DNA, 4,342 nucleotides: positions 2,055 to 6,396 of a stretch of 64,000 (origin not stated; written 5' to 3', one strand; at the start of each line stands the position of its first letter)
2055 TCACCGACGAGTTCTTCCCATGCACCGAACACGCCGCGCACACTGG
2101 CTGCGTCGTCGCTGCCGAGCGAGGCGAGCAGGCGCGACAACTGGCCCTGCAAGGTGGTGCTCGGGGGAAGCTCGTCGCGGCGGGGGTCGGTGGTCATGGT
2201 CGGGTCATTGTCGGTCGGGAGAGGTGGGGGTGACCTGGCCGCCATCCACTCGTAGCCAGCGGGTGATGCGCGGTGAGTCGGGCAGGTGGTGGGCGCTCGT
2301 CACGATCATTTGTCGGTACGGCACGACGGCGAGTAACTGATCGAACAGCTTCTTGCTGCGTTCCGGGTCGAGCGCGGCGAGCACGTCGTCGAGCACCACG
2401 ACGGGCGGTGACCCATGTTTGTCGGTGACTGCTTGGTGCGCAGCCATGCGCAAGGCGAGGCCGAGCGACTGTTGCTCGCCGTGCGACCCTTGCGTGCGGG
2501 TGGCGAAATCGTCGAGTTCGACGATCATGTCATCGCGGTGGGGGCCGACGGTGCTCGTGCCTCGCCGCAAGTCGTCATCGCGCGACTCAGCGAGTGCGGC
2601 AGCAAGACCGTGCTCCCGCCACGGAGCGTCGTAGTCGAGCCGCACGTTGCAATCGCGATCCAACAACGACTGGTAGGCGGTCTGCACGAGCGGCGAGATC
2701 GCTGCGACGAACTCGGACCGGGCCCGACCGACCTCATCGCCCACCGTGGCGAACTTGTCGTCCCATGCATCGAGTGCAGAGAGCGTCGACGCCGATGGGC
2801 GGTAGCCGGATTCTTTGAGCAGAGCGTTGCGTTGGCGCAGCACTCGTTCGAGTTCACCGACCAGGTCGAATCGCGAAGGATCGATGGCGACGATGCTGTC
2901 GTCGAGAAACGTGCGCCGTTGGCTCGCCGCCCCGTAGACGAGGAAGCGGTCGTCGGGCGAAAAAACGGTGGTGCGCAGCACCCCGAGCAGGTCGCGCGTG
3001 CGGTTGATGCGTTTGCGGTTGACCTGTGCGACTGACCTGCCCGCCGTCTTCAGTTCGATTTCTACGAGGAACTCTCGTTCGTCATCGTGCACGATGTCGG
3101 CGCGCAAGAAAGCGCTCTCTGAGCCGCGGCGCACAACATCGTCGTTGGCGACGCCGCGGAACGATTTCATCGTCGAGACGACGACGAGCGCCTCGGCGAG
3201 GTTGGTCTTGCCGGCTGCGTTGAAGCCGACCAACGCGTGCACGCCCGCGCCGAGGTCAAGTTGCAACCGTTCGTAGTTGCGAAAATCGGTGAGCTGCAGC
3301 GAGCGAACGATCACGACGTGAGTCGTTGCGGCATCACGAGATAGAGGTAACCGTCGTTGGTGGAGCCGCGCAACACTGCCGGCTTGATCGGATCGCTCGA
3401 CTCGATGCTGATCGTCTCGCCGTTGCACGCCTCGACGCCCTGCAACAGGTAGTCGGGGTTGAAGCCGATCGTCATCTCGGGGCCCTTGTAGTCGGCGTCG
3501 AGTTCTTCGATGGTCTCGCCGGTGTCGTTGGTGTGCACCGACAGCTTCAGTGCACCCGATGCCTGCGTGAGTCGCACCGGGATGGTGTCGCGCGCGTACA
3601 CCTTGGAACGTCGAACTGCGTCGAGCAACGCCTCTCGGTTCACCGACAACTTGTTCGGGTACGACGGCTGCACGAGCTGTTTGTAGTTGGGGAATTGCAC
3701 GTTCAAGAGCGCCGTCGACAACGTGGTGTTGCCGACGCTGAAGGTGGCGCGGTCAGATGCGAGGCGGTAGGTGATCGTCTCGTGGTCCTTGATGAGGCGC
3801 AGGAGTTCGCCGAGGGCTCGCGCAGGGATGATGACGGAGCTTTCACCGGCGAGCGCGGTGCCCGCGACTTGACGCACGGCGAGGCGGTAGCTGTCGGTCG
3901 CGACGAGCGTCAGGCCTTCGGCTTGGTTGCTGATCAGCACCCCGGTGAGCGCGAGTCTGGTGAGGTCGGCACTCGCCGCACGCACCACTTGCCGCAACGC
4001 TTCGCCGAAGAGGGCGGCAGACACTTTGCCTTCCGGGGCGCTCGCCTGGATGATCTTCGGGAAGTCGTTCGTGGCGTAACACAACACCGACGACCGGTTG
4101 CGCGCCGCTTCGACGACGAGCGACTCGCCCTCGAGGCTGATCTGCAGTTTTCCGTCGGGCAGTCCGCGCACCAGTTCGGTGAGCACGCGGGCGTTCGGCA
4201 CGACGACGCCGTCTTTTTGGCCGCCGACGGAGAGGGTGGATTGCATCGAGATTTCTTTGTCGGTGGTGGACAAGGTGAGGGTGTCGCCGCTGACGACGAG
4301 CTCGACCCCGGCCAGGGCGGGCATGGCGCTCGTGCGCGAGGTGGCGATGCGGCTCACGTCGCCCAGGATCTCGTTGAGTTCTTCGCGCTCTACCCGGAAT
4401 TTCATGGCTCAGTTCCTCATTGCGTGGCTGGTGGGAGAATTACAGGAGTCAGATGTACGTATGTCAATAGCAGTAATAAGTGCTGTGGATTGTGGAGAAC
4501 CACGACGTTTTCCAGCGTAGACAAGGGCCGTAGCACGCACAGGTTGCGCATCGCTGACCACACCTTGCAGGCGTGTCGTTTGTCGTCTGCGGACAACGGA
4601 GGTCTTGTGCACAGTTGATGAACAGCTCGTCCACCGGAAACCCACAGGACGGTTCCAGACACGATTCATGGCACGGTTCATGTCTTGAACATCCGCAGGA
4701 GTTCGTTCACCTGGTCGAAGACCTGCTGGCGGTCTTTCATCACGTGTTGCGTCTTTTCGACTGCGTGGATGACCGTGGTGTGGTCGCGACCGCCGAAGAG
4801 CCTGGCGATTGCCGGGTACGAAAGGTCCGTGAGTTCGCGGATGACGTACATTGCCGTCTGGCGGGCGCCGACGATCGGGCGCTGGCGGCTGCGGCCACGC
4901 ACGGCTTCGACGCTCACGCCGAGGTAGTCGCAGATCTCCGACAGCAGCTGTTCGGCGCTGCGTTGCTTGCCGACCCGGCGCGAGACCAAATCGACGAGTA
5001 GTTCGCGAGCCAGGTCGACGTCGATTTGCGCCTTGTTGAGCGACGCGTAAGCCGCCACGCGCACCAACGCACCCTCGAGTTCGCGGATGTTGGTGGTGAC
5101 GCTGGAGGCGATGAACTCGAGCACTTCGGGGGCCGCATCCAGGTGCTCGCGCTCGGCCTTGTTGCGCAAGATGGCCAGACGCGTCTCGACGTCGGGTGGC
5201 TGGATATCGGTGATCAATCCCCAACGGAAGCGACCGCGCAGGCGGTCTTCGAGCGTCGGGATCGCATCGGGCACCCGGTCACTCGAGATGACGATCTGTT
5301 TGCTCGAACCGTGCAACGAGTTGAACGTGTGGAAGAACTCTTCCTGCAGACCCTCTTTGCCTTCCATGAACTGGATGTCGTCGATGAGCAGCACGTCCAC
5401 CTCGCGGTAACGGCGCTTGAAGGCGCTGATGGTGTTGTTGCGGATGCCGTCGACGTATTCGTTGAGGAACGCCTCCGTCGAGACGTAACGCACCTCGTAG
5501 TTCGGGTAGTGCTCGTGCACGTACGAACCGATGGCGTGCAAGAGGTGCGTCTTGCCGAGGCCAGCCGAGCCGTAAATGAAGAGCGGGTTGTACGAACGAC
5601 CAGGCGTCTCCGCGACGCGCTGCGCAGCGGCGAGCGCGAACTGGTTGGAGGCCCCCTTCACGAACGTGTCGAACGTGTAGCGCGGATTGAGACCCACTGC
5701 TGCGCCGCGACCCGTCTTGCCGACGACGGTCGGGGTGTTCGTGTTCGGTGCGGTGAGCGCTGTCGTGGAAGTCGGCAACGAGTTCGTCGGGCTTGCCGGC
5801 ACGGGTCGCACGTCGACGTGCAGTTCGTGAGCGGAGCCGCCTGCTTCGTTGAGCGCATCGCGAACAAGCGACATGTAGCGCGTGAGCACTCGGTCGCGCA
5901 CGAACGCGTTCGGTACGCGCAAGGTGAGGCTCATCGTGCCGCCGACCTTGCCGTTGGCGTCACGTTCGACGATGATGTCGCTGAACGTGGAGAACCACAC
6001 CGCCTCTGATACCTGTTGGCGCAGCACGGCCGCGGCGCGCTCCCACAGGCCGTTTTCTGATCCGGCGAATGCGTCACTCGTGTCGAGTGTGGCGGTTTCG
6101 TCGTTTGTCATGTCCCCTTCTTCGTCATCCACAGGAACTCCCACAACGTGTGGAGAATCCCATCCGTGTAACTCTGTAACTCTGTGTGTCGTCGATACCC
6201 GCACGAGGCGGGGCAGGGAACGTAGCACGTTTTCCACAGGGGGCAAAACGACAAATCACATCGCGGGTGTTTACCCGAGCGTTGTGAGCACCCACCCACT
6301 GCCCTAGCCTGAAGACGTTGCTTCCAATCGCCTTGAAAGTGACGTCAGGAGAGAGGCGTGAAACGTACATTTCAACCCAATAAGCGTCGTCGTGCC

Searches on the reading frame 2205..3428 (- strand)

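Call 67: search_protein_families(library=pfam, max_evalue=0.00001, proteins=[window:2205-3428:-])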
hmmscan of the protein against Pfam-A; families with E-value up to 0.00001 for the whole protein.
window:2205-3428:- (407 aa): 3 families
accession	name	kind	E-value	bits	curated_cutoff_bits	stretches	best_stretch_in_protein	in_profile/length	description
PF02463.25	SMC_N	-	3.6e-20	72.8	40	1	41-380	2-198/220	RecF/RecN/SMC N terminal domain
PF13304.12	AAA_21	-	1.3e-06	29.2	27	0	63-377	1-296/304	AAA domain, putative AbiEii toxin, Type IV TA system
PF13476.12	AAA_23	-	3.9e-06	28.1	27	1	43-142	1-91/201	AAA domain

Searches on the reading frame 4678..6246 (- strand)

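Call 67: search_protein_families(library=pfam, max_evalue=0.00001, proteins=[window:4678-6246:-])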
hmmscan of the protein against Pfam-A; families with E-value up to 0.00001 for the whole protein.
window:4678-6246:- (522 aa): 5 families
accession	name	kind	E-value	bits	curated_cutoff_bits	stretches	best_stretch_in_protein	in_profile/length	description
PF00308.24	Bac_DnaA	-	2.1e-72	243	23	1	186-347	1-162/162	Bacterial DnaA ATPAse domain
PF08299.17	Bac_DnaA_C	-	2.8e-25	88.5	31.5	1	432-498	2-68/69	Bacterial dnaA protein helix-turn-helix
PF11638.13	DnaA_N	-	1.4e-06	28.4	24.6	1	67-133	3-64/65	DnaA N-terminal domain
PF00004.35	AAA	-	5.2e-06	27.4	21.2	0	223-331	2-117/131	ATPase family associated with various cellular activities (AAA)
PF01695.23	IstB_IS21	-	8.3e-06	25.9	24.1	0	222-322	95-192/238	IstB-like ATP binding protein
